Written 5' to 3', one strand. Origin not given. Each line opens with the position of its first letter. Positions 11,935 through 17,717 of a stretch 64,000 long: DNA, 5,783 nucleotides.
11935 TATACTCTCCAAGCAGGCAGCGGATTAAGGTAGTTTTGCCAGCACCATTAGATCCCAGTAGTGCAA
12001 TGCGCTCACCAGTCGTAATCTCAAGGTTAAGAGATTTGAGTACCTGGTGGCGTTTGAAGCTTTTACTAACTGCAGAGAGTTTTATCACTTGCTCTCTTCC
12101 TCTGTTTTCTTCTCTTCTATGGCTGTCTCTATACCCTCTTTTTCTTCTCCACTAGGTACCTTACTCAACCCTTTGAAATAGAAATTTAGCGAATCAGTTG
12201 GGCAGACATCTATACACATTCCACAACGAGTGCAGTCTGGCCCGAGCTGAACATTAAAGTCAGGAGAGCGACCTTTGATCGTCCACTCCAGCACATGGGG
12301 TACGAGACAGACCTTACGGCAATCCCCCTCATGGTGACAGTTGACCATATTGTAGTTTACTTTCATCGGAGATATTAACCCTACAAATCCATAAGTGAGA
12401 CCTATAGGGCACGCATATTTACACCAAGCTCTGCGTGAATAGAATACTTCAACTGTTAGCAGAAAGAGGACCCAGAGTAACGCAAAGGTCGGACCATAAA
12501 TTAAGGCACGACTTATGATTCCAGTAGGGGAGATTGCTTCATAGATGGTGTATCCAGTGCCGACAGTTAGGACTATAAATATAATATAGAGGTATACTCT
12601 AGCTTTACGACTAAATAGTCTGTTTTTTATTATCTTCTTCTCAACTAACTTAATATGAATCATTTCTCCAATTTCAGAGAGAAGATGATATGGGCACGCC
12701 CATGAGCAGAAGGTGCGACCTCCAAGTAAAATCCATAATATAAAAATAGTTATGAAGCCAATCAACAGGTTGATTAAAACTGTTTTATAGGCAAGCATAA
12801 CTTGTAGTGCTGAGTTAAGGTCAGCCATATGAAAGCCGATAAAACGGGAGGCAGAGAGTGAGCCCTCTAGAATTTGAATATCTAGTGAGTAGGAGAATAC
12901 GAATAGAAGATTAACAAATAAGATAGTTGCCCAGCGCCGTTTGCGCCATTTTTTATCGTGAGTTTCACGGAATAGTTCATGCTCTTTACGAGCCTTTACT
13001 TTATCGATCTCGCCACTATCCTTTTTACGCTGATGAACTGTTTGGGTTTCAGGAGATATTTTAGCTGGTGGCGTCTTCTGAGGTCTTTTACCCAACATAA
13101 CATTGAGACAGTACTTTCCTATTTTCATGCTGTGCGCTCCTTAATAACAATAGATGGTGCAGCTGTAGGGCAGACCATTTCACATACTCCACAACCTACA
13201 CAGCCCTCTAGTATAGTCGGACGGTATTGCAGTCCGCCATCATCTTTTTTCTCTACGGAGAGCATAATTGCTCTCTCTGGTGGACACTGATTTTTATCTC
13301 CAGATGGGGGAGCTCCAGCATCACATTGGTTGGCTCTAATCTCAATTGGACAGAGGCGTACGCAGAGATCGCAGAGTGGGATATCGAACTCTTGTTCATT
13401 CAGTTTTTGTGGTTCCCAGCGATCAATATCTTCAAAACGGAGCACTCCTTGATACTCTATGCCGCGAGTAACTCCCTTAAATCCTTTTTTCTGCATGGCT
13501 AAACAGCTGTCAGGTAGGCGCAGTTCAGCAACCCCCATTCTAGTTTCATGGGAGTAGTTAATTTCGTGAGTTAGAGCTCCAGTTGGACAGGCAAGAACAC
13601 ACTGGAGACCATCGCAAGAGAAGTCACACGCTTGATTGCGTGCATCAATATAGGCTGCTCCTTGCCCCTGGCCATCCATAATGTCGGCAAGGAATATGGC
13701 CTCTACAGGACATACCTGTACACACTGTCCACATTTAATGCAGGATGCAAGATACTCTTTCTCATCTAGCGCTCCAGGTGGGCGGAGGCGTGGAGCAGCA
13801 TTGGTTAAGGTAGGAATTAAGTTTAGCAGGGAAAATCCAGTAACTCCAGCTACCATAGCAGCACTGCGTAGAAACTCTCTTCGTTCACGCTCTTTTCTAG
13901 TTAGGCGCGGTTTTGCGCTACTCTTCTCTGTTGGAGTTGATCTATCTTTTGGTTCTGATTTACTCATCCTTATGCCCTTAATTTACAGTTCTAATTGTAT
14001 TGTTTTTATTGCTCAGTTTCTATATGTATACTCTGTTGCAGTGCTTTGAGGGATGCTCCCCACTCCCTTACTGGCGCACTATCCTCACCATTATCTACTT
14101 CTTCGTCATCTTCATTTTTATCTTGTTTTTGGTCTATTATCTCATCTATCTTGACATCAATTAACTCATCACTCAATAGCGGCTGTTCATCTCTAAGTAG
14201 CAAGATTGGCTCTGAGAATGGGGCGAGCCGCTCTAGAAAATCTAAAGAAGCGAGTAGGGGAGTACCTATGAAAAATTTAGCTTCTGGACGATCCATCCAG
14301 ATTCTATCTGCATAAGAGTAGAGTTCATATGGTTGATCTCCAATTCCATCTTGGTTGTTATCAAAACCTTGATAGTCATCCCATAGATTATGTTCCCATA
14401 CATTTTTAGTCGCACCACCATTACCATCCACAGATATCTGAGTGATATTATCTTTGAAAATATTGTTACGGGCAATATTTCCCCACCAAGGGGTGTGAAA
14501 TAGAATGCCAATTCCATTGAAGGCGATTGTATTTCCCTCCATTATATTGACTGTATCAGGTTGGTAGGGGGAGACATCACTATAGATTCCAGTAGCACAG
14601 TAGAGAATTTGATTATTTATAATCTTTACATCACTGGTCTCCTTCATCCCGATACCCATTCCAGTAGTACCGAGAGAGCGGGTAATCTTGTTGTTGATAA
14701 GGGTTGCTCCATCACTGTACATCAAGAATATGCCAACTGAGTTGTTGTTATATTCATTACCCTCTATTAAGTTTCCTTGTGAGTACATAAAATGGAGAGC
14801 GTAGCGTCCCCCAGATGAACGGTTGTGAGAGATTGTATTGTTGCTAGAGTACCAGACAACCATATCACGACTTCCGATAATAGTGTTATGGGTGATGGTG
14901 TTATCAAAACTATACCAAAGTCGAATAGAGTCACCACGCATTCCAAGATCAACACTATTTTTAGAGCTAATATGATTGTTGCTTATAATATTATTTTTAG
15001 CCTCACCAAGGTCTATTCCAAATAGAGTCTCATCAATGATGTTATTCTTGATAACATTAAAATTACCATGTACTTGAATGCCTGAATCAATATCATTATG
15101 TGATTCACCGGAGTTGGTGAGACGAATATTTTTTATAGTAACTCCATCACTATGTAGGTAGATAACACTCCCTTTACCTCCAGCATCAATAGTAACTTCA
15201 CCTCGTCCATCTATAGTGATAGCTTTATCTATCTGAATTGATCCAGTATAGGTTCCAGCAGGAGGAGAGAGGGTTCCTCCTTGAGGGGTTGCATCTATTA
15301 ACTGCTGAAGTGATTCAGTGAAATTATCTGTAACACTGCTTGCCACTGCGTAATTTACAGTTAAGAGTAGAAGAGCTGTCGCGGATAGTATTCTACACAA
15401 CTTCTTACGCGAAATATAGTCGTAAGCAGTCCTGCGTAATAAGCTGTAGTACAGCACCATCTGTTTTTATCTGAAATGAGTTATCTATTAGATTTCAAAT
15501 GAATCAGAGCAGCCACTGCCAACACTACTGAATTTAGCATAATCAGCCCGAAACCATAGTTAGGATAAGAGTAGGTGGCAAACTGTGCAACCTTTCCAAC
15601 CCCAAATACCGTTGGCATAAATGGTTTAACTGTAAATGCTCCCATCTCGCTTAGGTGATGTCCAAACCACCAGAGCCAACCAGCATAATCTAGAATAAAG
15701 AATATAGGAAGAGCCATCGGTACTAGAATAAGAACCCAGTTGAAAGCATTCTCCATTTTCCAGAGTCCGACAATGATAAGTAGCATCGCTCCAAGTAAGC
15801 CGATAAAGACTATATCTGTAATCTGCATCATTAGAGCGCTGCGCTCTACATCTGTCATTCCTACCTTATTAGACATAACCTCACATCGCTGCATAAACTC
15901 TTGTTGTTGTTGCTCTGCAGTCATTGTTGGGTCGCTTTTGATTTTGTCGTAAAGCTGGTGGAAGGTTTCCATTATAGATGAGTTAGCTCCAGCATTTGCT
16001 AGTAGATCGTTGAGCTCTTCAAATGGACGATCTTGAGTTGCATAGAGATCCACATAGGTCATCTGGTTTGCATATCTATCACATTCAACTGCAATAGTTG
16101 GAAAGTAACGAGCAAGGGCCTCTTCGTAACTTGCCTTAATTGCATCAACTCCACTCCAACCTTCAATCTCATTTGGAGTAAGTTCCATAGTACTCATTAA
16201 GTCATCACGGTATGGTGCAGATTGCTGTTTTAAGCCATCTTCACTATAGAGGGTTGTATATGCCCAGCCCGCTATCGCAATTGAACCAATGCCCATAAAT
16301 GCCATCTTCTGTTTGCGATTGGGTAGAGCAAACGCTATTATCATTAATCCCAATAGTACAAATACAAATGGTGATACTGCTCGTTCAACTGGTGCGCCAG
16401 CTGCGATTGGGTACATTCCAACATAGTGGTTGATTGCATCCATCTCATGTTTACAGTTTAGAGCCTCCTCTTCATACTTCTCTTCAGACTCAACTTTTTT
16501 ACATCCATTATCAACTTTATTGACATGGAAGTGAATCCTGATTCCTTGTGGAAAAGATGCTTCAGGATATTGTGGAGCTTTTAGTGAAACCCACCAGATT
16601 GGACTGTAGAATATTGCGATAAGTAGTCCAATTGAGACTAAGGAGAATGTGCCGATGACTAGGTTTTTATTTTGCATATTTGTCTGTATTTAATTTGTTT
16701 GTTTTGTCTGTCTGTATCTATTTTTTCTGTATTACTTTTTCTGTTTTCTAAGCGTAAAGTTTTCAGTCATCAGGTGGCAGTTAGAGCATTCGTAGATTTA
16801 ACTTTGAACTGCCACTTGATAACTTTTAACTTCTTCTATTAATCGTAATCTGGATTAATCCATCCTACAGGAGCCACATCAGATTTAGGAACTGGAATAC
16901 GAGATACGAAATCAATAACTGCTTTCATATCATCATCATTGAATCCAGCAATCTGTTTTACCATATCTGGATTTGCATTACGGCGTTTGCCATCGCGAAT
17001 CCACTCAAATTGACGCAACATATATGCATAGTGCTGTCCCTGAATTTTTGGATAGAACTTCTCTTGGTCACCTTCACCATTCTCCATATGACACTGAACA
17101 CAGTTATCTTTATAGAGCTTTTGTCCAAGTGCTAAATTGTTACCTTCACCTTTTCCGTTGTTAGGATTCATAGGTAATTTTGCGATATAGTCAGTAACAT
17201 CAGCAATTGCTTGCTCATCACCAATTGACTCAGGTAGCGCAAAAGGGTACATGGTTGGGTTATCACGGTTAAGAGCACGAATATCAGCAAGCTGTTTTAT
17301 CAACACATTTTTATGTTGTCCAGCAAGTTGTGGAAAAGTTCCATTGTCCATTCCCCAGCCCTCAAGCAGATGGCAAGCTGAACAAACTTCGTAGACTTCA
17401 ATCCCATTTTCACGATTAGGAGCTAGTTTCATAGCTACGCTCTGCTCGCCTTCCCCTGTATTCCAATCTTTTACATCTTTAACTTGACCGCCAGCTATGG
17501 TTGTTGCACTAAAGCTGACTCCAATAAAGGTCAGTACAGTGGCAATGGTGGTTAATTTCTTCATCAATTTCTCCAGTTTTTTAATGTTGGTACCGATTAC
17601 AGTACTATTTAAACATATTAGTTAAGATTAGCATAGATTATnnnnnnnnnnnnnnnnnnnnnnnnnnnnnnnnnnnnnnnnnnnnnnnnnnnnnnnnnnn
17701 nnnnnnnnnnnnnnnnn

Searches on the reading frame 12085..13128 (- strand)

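Call 85: search_protein_families(library=pfam, proteins=[window:12085-13128:-], max_evalue=0.00001)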
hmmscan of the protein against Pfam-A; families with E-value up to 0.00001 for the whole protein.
window:12085-13128:- (347 aa): 3 families
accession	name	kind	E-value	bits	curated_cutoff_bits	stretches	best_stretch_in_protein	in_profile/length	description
PF12801.12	Fer4_5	-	1.7e-14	53.9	22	2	120-155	4-38/48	4Fe-4S binding domain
PF12838.12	Fer4_7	-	4.4e-07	30.7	27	0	299-313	2-16/52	4Fe-4S dicluster domain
PF13237.11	Fer4_10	-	4.9e-06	26.8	25.5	0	298-329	8-22/53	4Fe-4S dicluster domain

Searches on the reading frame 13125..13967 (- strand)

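Call 85: search_protein_families(library=pfam, proteins=[window:13125-13967:-], max_evalue=0.00001)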
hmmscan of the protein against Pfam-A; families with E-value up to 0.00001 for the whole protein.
window:13125-13967:- (280 aa): 11 families
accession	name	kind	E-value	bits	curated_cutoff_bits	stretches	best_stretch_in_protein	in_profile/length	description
PF00037.32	Fer4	-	5.3e-17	61.3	21.1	1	75-91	7-23/24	4Fe-4S binding domain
PF12838.12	Fer4_7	-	1.9e-14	54.3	27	1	75-131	1-52/52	4Fe-4S dicluster domain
PF13484.11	Fer4_16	-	1e-12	49.1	30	0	76-97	2-24/66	4Fe-4S double cluster binding domain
PF13187.11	Fer4_9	-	2.5e-12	47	27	0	67-91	28-52/52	4Fe-4S dicluster domain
PF14697.11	Fer4_21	-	7.6e-10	39.2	35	0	75-131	7-56/59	4Fe-4S dicluster domain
PF13534.11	Fer4_17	-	1.4e-08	35.6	22.2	0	199-268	5-58/61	4Fe-4S dicluster domain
PF12837.12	Fer4_6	-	2e-07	31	25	0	75-91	8-24/24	4Fe-4S binding domain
PF12798.12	Fer4_3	-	1.4e-06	29.1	27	0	76-90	1-15/15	4Fe-4S binding domain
PF13183.11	Fer4_8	-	3.1e-06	28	27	0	69-89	47-67/68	4Fe-4S dicluster domain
PF13237.11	Fer4_10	-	3.9e-06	27.1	25.5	0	74-128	7-53/53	4Fe-4S dicluster domain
PF12797.12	Fer4_2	-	8.6e-06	25.8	24.5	0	253-268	7-22/22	4Fe-4S binding domain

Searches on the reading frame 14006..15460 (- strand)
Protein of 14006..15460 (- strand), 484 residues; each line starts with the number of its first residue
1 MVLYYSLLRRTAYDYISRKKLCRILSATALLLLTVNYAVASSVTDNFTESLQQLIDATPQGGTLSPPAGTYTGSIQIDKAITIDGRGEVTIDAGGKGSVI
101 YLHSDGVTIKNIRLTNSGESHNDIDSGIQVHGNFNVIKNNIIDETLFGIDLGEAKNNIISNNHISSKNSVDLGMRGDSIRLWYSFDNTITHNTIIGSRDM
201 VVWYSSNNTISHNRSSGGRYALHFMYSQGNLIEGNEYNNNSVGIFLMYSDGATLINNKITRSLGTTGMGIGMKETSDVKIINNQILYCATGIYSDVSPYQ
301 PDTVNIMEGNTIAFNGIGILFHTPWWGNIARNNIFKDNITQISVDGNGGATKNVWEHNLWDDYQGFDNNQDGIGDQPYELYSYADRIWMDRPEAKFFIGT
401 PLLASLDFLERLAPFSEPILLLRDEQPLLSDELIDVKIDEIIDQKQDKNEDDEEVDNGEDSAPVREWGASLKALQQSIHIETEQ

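Call 85: search_protein_families(library=pfam, proteins=[window:14006-15460:-], max_evalue=0.00001)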
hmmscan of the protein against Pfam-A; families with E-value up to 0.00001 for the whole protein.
window:14006-15460:- (484 aa): 2 families
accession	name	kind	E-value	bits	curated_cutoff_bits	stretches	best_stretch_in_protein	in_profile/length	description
PF05048.19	NosD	-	9.6e-36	123.6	23.6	1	166-364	6-211/212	Periplasmic copper-binding protein (NosD)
PF13229.12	Beta_helix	-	6.6e-31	107.5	25.9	2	179-319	3-142/158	Right handed beta helix region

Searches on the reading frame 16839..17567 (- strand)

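Call 85: search_protein_families(library=pfam, proteins=[window:16839-17567:-], max_evalue=0.00001)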
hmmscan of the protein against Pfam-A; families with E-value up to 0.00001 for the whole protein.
window:16839-17567:- (242 aa): 2 families
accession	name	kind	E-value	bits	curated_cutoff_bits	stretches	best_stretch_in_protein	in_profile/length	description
PF00034.26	Cytochrom_C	-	2.3e-19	70.9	21.3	1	146-222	2-87/90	Cytochrome c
PF13442.11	Cytochrome_CBB3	-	1.7e-12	47.9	27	1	144-221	2-68/68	Cytochrome C oxidase, cbb3-type, subunit III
